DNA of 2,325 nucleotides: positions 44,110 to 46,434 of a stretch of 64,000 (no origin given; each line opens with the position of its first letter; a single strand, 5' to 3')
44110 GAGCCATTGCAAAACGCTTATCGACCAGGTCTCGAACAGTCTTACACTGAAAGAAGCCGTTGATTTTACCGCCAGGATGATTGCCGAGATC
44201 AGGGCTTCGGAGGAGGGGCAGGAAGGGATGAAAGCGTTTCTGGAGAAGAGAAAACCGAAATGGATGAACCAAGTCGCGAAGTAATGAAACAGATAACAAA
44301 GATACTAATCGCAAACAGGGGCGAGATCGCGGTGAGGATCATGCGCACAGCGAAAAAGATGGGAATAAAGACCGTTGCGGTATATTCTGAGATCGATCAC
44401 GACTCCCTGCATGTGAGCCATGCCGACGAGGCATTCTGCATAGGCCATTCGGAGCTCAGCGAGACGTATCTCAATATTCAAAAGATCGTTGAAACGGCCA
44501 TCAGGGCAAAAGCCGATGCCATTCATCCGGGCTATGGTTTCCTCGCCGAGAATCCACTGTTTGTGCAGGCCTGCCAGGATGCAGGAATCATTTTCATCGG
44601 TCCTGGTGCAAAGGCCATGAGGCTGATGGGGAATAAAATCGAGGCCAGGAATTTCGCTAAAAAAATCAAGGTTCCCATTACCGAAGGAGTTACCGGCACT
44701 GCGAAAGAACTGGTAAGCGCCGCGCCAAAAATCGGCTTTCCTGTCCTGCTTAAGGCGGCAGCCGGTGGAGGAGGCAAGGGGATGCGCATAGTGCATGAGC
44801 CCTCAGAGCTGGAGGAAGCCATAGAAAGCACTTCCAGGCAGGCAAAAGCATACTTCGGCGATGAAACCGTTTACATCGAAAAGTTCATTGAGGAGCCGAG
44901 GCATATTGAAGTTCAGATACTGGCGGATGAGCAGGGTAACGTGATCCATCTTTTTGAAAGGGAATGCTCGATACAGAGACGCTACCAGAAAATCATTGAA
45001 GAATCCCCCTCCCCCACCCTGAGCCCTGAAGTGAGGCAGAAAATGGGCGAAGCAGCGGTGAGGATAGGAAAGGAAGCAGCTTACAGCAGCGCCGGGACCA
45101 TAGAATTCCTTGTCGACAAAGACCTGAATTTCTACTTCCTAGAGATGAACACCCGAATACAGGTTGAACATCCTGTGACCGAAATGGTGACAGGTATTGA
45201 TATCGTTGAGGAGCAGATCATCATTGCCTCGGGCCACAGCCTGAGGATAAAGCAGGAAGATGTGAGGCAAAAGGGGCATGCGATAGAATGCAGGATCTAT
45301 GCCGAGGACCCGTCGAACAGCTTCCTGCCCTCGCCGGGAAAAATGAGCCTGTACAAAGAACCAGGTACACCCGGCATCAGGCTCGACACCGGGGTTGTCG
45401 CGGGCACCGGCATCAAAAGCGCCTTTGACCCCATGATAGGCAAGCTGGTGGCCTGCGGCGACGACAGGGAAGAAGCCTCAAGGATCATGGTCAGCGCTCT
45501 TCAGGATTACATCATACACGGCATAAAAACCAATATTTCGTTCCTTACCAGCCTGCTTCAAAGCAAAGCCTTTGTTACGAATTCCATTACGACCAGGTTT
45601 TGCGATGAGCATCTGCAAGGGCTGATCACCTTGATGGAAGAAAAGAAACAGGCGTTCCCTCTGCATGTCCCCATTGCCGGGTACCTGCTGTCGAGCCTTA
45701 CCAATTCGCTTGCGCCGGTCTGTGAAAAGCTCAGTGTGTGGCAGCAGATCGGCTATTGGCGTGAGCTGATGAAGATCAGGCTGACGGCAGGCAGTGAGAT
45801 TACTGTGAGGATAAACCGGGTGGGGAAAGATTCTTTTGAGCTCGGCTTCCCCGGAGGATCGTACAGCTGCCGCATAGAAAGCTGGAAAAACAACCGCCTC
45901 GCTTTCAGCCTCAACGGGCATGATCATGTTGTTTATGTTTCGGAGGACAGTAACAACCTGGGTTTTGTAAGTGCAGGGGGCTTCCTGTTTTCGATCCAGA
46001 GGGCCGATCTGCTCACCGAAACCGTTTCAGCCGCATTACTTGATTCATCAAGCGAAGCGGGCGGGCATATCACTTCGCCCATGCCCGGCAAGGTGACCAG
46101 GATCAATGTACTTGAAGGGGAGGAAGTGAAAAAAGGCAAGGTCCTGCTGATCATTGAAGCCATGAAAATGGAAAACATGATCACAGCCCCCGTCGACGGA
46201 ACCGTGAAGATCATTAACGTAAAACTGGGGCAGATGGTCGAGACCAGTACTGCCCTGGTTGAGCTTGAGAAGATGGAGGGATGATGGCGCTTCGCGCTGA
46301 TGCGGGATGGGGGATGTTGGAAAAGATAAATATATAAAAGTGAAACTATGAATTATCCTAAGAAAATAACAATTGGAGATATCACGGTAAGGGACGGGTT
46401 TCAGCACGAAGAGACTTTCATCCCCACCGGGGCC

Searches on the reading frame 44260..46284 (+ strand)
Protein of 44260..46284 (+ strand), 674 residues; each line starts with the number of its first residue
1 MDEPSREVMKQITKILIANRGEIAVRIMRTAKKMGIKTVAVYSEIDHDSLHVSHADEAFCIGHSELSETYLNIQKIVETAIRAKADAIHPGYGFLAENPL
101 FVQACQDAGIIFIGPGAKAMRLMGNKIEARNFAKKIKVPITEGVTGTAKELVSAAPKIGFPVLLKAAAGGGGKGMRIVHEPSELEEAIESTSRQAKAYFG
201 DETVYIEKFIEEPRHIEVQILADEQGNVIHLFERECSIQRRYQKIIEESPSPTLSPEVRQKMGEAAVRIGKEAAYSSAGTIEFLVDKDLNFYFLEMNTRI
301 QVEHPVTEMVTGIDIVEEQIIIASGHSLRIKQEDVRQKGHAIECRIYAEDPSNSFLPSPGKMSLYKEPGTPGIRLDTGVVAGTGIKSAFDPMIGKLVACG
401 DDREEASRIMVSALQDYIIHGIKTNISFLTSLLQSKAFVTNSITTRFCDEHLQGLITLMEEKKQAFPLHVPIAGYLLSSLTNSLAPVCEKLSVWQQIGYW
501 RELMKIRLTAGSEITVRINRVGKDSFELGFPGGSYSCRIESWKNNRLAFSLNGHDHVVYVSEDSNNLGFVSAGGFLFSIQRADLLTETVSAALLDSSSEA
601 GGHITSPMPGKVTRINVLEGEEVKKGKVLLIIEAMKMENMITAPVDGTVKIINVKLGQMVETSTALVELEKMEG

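Call 116: search_protein_families(library=ncbifam, proteins=[window:44260-46284:+], max_evalue=0.001)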
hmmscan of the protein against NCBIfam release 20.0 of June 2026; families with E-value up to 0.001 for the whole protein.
window:44260-46284:+ (674 aa): 56 families (the best 25 are shown)
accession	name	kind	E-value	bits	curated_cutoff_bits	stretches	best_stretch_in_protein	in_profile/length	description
NF009554.0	PRK12999.1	equivalog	5.6e-204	680.2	965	2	9-465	2-468/1147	pyruvate carboxylase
NF006406.0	PRK08654.1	equivalog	1.6e-192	640.5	739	1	13-459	3-450/499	acetyl-CoA carboxylase biotin carboxylase subunit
NF006367.0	PRK08591.1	subfamily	2.5e-186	619.8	597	1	12-453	2-446/451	acetyl-CoA carboxylase biotin carboxylase subunit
TIGR01235.1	pyruv_carbox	equivalog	1.5e-185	618.8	1114.45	2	14-465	1-464/1143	pyruvate carboxylase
TIGR00514.1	accC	equivalog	4.2e-184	612.6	626.5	1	12-452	2-445/449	acetyl-CoA carboxylase biotin carboxylase subunit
NF004085.0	PRK05586.1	equivalog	6.9e-180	598.7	723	1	12-452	2-445/448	acetyl-CoA carboxylase biotin carboxylase subunit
TIGR02712.1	urea_carbox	equivalog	9.6e-172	573.4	1303.85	2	13-450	2-441/1201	urea carboxylase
NF005525.0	PRK07178.1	equivalog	4.6e-161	536.6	768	1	12-459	2-450/471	acetyl-CoA carboxylase biotin carboxylase subunit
NF006286.0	PRK08462.1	equivalog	6.3e-159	529.6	740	1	10-451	2-444/445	acetyl-CoA carboxylase biotin carboxylase subunit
NF009471.0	PRK12833.1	equivalog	2.3e-158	527.6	686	1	10-456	3-452/467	acetyl-CoA carboxylase biotin carboxylase subunit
NF006287.0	PRK08463.1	equivalog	1.7e-151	505.3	775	1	11-464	1-457/479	acetyl-CoA carboxylase subunit A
NF004173.0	PRK05641.1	equivalog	9.7e-23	81.4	199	1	596-669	79-152/153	putative acetyl-CoA carboxylase biotin carboxyl carrier protein subunit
NF006761.0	PRK09282.1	domain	2.2e-19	69.4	402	1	594-670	514-590/591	pyruvate carboxylase subunit B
TIGR01108.1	oadA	equivalog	2.4e-17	62.6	756.5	1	588-664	504-580/582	sodium-extruding oxaloacetate decarboxylase subunit alpha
NF010643.0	PRK14040.1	subfamily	2.6e-17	62.5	892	1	569-669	494-594/595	oxaloacetate decarboxylase subunit alpha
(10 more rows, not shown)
